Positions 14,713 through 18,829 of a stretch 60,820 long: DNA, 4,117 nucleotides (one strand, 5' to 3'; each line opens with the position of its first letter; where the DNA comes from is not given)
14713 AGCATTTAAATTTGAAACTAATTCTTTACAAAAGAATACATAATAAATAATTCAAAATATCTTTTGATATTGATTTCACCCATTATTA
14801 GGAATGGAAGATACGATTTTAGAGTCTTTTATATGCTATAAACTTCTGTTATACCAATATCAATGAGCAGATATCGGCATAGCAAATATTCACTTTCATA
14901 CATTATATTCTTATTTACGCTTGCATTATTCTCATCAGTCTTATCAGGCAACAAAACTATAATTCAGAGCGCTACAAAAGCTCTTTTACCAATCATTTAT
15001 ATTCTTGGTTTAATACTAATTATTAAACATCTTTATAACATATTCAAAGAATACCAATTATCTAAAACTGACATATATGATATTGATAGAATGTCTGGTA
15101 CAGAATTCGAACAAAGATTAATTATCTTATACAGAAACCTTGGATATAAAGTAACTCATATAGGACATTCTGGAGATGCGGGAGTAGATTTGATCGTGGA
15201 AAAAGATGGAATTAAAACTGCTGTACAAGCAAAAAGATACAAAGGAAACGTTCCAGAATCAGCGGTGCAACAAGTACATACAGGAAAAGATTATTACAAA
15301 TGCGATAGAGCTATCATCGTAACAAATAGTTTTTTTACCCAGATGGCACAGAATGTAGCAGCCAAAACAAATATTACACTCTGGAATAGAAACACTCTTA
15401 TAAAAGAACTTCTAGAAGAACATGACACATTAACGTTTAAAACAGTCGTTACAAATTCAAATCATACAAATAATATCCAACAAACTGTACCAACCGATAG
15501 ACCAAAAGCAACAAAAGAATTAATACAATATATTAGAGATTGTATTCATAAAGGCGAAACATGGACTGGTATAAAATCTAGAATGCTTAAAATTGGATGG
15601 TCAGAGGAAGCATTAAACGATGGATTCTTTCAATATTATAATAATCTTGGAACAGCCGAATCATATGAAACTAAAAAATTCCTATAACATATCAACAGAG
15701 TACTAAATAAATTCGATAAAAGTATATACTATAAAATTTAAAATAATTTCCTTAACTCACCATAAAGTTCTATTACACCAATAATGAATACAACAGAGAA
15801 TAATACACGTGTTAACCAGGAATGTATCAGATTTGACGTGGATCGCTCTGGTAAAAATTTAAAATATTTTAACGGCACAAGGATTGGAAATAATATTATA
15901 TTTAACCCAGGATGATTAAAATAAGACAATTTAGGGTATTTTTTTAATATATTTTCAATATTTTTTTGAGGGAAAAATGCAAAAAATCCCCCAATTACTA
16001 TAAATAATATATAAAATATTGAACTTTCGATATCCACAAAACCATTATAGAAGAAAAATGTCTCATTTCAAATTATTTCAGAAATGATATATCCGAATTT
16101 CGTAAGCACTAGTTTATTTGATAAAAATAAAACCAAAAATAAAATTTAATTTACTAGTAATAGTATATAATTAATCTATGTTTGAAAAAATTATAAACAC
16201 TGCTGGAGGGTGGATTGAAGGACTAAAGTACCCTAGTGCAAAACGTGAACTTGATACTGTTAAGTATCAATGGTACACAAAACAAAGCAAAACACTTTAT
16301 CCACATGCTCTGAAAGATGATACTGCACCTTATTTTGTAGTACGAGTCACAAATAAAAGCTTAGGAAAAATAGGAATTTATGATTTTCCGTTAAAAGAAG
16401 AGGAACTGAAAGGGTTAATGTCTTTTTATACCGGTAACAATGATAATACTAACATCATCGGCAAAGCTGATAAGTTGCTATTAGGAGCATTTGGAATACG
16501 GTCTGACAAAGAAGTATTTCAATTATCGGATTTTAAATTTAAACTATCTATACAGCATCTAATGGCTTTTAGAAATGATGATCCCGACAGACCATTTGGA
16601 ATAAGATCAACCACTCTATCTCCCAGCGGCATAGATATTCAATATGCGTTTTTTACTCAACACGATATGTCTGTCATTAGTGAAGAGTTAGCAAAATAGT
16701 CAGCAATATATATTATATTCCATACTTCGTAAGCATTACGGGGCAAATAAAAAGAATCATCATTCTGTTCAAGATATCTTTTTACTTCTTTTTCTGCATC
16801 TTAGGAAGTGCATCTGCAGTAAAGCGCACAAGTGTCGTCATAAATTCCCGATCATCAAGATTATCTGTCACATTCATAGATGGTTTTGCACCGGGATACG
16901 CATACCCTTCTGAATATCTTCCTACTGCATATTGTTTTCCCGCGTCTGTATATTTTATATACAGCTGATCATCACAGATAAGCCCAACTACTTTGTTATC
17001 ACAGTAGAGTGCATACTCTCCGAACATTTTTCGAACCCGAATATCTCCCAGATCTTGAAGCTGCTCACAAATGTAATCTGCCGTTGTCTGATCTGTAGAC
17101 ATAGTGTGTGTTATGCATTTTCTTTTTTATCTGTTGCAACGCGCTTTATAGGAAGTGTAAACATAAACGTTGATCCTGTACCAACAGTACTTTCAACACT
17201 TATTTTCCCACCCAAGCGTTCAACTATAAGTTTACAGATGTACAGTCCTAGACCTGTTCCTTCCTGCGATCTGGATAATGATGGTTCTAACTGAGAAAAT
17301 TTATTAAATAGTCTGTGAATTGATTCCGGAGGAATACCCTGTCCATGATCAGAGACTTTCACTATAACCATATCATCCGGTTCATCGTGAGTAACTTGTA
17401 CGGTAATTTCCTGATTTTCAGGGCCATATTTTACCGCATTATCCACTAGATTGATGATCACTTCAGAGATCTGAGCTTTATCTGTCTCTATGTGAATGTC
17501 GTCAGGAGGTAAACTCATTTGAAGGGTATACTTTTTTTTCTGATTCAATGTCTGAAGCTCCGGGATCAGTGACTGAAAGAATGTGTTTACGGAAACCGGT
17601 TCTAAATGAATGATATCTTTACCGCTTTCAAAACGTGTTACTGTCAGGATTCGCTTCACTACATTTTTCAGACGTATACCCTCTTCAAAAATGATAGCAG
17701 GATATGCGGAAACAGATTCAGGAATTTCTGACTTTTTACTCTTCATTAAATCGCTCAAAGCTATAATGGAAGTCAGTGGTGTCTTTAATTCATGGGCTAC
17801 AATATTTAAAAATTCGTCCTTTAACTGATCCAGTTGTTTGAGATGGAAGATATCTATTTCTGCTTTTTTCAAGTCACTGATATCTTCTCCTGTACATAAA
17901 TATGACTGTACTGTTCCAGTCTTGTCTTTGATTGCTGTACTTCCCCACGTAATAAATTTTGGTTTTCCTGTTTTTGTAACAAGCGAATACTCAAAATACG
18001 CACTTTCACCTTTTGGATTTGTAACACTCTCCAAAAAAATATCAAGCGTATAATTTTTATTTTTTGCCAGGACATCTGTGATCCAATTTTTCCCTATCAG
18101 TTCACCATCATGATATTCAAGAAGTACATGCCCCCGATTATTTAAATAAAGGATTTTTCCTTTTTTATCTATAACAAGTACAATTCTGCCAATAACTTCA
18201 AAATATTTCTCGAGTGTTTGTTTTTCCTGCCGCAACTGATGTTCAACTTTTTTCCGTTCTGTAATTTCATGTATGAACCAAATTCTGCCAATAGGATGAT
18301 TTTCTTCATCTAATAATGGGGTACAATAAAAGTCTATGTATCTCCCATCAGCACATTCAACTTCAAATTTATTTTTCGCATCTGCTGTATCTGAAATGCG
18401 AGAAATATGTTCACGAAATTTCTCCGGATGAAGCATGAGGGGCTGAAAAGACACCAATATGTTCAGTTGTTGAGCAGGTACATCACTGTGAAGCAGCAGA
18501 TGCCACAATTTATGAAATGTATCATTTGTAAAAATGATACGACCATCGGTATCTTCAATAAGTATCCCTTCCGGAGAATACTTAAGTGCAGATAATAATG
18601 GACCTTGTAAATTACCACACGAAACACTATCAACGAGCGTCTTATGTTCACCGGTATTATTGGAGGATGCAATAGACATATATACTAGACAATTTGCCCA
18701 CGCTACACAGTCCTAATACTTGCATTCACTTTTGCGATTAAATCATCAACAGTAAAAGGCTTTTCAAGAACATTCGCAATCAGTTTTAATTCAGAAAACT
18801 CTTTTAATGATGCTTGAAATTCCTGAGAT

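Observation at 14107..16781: tRNA-Glu-anchored AT-rich cassette array bounded by serial decayed copies of the tRNA 3' end, with no recombinase gene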

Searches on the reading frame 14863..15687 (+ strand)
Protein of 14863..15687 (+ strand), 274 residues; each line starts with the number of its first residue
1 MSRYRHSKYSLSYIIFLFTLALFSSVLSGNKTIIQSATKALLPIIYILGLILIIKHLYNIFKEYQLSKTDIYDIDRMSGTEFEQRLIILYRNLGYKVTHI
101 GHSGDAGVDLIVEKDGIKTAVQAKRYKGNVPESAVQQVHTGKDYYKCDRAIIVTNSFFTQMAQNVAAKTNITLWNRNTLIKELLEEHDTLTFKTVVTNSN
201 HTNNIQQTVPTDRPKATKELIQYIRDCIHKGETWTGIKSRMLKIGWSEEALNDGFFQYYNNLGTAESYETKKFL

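Call 6: search_protein_families(library=pfam, proteins=[window:14863-15687:+], max_evalue=0.01)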
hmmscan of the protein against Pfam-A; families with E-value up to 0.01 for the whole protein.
window:14863-15687:+ (274 aa): 3 families
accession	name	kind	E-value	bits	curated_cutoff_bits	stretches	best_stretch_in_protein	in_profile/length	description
PF04471.18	Mrr_cat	-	8.5e-30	103.7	21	1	74-181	1-113/115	Restriction endonuclease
PF22722.2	NA-iREase1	-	4e-13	49.7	27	1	83-180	2-105/106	NACHT-associated inactive Restriction Endonuclease 1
PF13156.12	Mrr_cat_2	-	2.7e-05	24.5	22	1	101-172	25-101/127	Restriction endonuclease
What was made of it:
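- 14863..15687 (+): Mrr-like PD-(D/E)XK nuclease (274 aa) with a hydrophobic N-terminus. It is the only island ORF with a recognisable family and is defence-like. Pfam Mrr_cat 8.5e-30 (call 6).
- On Mrr-type (type IV) restriction nuclease, tested for ORF 14863-15687: PF04471 8.5e-30, residues 74-181 (call 6).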

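Call 49: search_protein_families(library=padloc, proteins=[window:14863-15687:+], max_evalue=0.1)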
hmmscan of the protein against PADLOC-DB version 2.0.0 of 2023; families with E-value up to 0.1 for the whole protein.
window:14863-15687:+ (274 aa): 9 families
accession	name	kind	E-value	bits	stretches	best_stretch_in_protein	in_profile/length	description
PDLC00631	ZorD1|ZorD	-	2e-20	70.2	1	59-185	929-1062/1071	"SWI2/SNF2 helicase, Mrr-like nuclease"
PDLC04819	PDC-S02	-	7.2e-12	43.2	1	74-191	193-314/334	-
PDLC00628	ZorD1|ZorD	-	1.8e-11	40.5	1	69-188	1018-1143/1171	"SWI2/SNF2 helicase, Mrr-like nuclease"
PDLC04796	PDC-S02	-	4.4e-10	37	1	63-189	227-362/390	-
PDLC03657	mREase_IV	-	5.6e-08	30.5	1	72-186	167-294/317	Type IV methyl-directed restriction enzyme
PDLC04815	PDC-S02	-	1.1e-07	29.5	1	88-191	216-326/346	-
PDLC04806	PDC-S02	-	4.2e-07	27.6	1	74-190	182-307/324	-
PDLC03663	mREase_IV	-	9.4e-06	22.6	1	76-187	411-526/544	Type IV methyl-directed restriction enzyme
PDLC03852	LmuA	-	0.0072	14.3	1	75-188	16-137/336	-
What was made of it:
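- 14863..15687 (+): PADLOC ZorD Mrr-like nuclease / mREase_IV (call 49).
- On Mrr-type (type IV) restriction nuclease, tested for ORF 14863-15687: PADLOC mREase_IV / ZorD nuclease domain (call 49).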

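Call 50: search_protein_families(library=phrogs, proteins=[window:14863-15687:+], max_evalue=0.1)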
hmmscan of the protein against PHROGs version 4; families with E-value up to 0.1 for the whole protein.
window:14863-15687:+ (274 aa): 5 families
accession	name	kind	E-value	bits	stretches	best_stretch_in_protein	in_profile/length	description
phrog_19856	-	unknown function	3.3e-09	37.7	1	77-185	71-180/192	-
phrog_17577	-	DNA, RNA and nucleotide metabolism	6.1e-07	30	1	17-189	18-199/210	restriction endonuclease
phrog_729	-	other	0.0024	18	1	75-166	150-249/277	cold shock protein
phrog_33422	-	unknown function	0.013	16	1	77-174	111-210/220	-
phrog_5018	-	unknown function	0.028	15.6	1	82-156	11-91/134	-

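Call 51: search_protein_families(library=ncbifam, proteins=[window:14863-15687:+], max_evalue=0.1)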
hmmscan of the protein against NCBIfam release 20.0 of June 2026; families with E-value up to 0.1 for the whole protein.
window:14863-15687:+ (274 aa): 1 family
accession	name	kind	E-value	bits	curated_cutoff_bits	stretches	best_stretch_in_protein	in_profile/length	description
NF003190.0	PRK04164.1-1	equivalog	0.051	13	318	0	73-112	95-134/200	hypothetical protein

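Call 65: find_homologous_proteins(query=window:14863-15687:+, max_evalue=1e-10)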
Query window:14863-15687:+ (274 aa): 31 proteins with E <= 1e-10 among 615 candidates.
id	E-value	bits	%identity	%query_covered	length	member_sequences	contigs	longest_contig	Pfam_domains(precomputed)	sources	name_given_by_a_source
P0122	1.0e-178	610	100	100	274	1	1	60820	PF13156.13,PF22722.3,PF04471.19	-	-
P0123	3.2e-85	304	62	82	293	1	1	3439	PF22722.3,PF04471.19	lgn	-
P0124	1.6e-81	291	52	99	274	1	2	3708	PF22722.3,PF04471.19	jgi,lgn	jgi:restriction system protein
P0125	5.5e-79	283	58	81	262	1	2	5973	PF13156.13,PF22722.3,PF04471.19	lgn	-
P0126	2.1e-66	242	45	94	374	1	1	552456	PF13156.13,PF22722.3,PF04471.19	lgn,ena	-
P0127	2.6e-64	235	47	96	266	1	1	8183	PF13156.13,PF22722.3,PF04471.19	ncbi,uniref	ncbi:MAG TPA: restriction endonuclease, partial [Candidatus Wunengus sp. YC60]|uniref:restriction en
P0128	6.4e-63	230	47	86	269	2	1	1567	PF13156.13,PF22722.3,PF04471.19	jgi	-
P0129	1.1e-61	226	45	97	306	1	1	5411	PF22722.3,PF04471.19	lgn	-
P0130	3.7e-58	215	58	68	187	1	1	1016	PF13156.13,PF22722.3,PF04471.19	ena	-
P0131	1.7e-57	213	47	83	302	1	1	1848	PF22722.3,PF04471.19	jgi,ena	-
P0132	2.1e-57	212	42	96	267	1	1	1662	PF13156.13,PF22722.3,PF04471.19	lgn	-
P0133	3.6e-55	205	57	68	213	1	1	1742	PF13156.13,PF22722.3,PF04471.19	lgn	-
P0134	2.2e-52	196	52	70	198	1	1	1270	PF13156.13,PF22722.3,PF04471.19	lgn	-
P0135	9.3e-52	194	41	92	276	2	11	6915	PF22722.3,PF04471.19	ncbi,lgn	-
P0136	4.1e-47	179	54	68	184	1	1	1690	PF13156.13,PF22722.3,PF04471.19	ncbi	ncbi:MAG: restriction endonuclease, partial [Gammaproteobacteria bacterium]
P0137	4.3e-47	179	58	55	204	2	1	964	PF22722.3,PF04471.19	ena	-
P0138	8.5e-45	171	40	82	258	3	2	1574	PF22722.3,PF04471.19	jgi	-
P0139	1.2e-38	151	53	50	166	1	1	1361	PF22722.3,PF04471.19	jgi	jgi:restriction system protein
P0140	1.2e-35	141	54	47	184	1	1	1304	PF22722.3,PF04471.19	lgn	-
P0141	2.1e-35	140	49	52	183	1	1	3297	PF13156.13,PF22722.3,PF04471.19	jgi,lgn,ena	-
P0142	2.4e-34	137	53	49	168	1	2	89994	PF13156.13,PF22722.3,PF04471.19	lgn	-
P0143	4.0e-32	130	42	68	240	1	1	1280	PF01396.25,PF22722.3,PF04471.19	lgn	-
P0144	6.1e-29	119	39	63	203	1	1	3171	PF01396.25,PF22722.3,PF04471.19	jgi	jgi:restriction system protein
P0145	4.7e-27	113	42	52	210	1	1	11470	PF22722.3,PF04471.19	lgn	-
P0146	1.8e-26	111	46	45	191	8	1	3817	PF22722.3,PF04471.19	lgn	-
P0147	5.9e-26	109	39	58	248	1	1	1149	PF01396.25,PF22722.3,PF04471.19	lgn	-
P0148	6.0e-26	109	46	46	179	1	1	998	PF13156.13,PF22722.3,PF04471.19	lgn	-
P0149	3.0e-21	94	43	45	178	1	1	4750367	PF22722.3,PF04471.19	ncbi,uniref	ncbi:restriction endonuclease [Bacillus sp. S10(2024)]|uniref:restriction endonuclease n=1 Tax=Bacil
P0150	2.0e-20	91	45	42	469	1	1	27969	PF13156.13,PF22722.3,PF04471.19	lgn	-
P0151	1.7e-19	88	43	42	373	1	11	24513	PF00226.37,PF22722.3,PF04471.19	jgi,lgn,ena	jgi:restriction system protein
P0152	1.0e-17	82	44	38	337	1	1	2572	PF22722.3,PF04471.19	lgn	-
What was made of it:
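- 14863..15687 (+): About 30 patchily distributed homologues, best 62% identity (call 65).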

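Call 66: find_encoding_contigs(protein=P0125, flank=6000, max_places=2)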
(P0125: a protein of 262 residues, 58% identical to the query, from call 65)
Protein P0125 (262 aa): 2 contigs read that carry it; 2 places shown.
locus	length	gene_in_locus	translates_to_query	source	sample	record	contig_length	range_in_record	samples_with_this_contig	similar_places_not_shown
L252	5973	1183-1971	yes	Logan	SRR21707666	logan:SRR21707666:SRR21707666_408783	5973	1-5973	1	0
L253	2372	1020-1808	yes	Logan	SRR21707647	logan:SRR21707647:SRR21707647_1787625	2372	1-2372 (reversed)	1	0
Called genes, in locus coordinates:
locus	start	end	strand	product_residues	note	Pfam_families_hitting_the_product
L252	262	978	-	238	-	-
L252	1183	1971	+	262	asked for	PF04471:Mrr_cat, PF22722:NA-iREase1, PF13156:Mrr_cat_2 (faint)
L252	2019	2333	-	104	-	-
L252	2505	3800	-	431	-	PF13231:PMT_2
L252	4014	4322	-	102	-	-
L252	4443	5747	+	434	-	PF05221:AdoHcyase, PF02826:2-Hacid_dh_C, PF00670:AdoHcyase_NAD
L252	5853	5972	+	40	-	?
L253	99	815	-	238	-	-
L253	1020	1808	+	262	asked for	PF04471:Mrr_cat, PF22722:NA-iREase1, PF13156:Mrr_cat_2 (faint)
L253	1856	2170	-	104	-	-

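Call 67: find_encoding_contigs(protein=P0123, flank=6000, max_places=2)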
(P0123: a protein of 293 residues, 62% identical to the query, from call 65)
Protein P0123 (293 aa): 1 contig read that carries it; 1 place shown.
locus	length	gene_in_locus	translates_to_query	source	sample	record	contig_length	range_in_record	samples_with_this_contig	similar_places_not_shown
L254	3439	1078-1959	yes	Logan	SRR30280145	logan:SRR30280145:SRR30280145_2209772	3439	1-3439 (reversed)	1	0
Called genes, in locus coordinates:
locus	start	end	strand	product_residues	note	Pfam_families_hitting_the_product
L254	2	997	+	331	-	?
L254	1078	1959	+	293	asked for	PF04471:Mrr_cat, PF22722:NA-iREase1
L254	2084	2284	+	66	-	-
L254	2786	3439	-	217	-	?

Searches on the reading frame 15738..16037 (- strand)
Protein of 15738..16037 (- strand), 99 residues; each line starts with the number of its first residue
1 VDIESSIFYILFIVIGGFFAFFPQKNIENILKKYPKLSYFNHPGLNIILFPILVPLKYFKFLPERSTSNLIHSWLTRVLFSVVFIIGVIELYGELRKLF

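Call 6: search_protein_families(library=pfam, proteins=[window:15738-16037:-], max_evalue=0.01)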
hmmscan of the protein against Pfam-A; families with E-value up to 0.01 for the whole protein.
window:15738-16037:- (99 aa): 0 families

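Call 49: search_protein_families(library=padloc, proteins=[window:15738-16037:-], max_evalue=0.1)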
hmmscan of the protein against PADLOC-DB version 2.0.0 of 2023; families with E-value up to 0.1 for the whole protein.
window:15738-16037:- (99 aa): 0 families

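Call 50: search_protein_families(library=phrogs, proteins=[window:15738-16037:-], max_evalue=0.1)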
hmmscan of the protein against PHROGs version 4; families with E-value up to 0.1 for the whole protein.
window:15738-16037:- (99 aa): 0 families

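Call 51: search_protein_families(library=ncbifam, proteins=[window:15738-16037:-], max_evalue=0.1)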
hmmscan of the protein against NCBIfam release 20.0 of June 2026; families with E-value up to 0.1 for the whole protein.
window:15738-16037:- (99 aa): 0 families
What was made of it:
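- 15738..16037 (-): ORF99, a hydrophobic orphan on the opposite strand. No hits in Pfam, PADLOC, PHROGs or NCBIfam (calls 6, 49-51).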

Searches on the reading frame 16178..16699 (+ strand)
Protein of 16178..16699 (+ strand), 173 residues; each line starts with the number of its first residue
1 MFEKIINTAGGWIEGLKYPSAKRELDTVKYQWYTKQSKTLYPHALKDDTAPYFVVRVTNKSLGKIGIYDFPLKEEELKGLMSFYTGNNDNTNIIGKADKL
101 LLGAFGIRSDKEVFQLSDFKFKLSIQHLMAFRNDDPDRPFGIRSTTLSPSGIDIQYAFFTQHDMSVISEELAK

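Call 6: search_protein_families(library=pfam, proteins=[window:16178-16699:+], max_evalue=0.01)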
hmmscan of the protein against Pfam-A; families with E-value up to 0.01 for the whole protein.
window:16178-16699:+ (173 aa): 0 families

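Call 49: search_protein_families(library=padloc, proteins=[window:16178-16699:+], max_evalue=0.1)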
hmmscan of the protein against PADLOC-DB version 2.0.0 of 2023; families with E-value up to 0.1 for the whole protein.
window:16178-16699:+ (173 aa): 0 families

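Call 50: search_protein_families(library=phrogs, proteins=[window:16178-16699:+], max_evalue=0.1)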
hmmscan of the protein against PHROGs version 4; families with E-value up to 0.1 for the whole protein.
window:16178-16699:+ (173 aa): 0 families

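Call 51: search_protein_families(library=ncbifam, proteins=[window:16178-16699:+], max_evalue=0.1)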
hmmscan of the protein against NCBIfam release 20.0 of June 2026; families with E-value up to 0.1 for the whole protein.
window:16178-16699:+ (173 aa): 0 families

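Call 63: find_homologous_proteins(query=window:16178-16699:+, max_evalue=0.001)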
Query window:16178-16699:+ (173 aa): 1 proteins with E <= 0.001 among 34 candidates.
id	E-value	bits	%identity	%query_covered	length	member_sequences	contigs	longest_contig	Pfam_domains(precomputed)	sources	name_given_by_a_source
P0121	1.6e-111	387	100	100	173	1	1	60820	-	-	-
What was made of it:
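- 16178..16699 (+): ORF173, a near-orphan. Only itself among 5.8e9 clusters (call 63).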

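Call 69: search_protein_representatives(protein=window:16178-16699:+)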
Query: 173 residues. Proteins with E-value up to 0.001 (for the whole library): 4; up to 1e-10: 2; up to 1e-30: 1. The best 4 are listed.
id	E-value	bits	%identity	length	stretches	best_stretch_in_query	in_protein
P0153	7.5e-48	178.6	50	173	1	1-171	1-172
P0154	3.8e-23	98.2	45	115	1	1-110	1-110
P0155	1.6e-07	47.4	54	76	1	116-172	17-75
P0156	3.4e-04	36.5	39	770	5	131-157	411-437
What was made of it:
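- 16178..16699 (+): Four proteins with E <= 1e-3 among 1.84e9 representatives (call 69).
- Its ORFs are orphans or patchily distributed (calls 63, 65, 69).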

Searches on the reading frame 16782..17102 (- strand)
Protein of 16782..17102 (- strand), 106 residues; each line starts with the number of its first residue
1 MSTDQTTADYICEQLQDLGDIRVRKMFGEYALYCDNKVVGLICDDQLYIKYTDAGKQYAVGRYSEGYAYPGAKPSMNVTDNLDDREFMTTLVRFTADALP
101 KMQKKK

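Call 6: search_protein_families(library=pfam, proteins=[window:16782-17102:-], max_evalue=0.01)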
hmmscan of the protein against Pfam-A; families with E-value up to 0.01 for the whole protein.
window:16782-17102:- (106 aa): 1 family
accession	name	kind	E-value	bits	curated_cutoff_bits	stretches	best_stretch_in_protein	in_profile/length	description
PF04993.18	TfoX_N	-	1.6e-14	54.2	30.1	1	13-94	1-86/91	TfoX N-terminal domain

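Call 11: find_encoding_contigs(protein=window:16782-17102:-, flank=8000, max_places=10)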
Protein window:16782-17102:- (106 aa): 2 contigs read that carry it; 2 places shown.
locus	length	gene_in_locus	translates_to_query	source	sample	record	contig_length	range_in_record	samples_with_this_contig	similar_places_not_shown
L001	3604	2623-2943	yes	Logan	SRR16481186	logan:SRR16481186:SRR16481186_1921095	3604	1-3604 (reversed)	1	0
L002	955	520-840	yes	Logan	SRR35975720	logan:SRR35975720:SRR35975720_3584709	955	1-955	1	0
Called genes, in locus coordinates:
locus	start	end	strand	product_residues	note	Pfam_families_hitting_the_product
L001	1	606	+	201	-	?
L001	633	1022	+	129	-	PF00072:Response_reg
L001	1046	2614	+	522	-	PF08448:PAS_4, PF13188:PAS_8 (faint), PF00989:PAS (weak), PF08448:PAS_4 (weak), PF13426:PAS_9, PF00512:HisKA, PF02518:HATPase_c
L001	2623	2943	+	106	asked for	PF04993:TfoX_N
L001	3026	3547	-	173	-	-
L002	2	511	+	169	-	?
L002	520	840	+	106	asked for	PF04993:TfoX_N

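Call 49: search_protein_families(library=padloc, proteins=[window:16782-17102:-], max_evalue=0.1)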
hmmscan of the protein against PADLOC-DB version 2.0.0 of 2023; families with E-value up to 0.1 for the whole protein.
window:16782-17102:- (106 aa): 0 families

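Call 50: search_protein_families(library=phrogs, proteins=[window:16782-17102:-], max_evalue=0.1)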
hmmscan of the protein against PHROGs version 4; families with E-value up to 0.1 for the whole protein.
window:16782-17102:- (106 aa): 1 family
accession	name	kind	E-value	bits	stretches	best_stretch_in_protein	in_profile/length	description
phrog_35412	-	unknown function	0.079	13.7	1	22-65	75-116/178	-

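Call 51: search_protein_families(library=ncbifam, proteins=[window:16782-17102:-], max_evalue=0.1)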
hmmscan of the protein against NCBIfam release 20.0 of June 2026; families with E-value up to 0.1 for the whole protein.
window:16782-17102:- (106 aa): 1 family
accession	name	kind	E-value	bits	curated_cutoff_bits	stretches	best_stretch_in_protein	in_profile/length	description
NF000170.2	ABCF_Vga_all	exception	0.059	11.9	725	1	2-58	132-188/521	Vga family ABC-F type ribosomal protection protein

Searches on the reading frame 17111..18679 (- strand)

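Call 6: search_protein_families(library=pfam, proteins=[window:17111-18679:-], max_evalue=0.01)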
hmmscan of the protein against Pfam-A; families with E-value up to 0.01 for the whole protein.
window:17111-18679:- (522 aa): 12 families
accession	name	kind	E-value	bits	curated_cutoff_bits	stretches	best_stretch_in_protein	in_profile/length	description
PF02518.31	HATPase_c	-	1.1e-31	110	26.4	1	400-512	2-110/111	Histidine kinase-, DNA gyrase B-, and HSP90-like ATPase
PF13426.13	PAS_9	-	9.5e-17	61.6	27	2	167-269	4-103/103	PAS domain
PF08448.16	PAS_4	-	5.1e-16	59.3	23.1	2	35-143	4-109/110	PAS fold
PF00989.32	PAS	-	6.8e-13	49.1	22.6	2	165-267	12-113/113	PAS fold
PF00512.31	HisKA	-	3.4e-11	43.5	26.9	1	287-353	2-66/66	His Kinase A (phospho-acceptor) domain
PF13188.13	PAS_8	-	2.2e-07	31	21.8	0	32-77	7-49/65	PAS domain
PF24820.1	Diguanyl_cycl_sensor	-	5.2e-05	23.6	28.1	1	162-216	4-58/109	Diguanylate cyclase-like sensor domain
PF08447.18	PAS_3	-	8.9e-05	23.1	25.6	1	177-263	2-88/89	PAS fold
PF12860.13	PAS_7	-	0.0001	22.8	27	1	36-146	5-114/115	PAS fold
PF13581.12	HATPase_c_2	-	0.00017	22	27.4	1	405-489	37-112/127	Histidine kinase-like ATPase domain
PF14501.12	HATPase_c_5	-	0.00042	20.6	22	1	402-497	4-90/102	GHKL domain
PF13589.12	HATPase_c_3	-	0.0017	18.8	25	1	405-498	4-93/137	Histidine kinase-, DNA gyrase B-, and HSP90-like ATPase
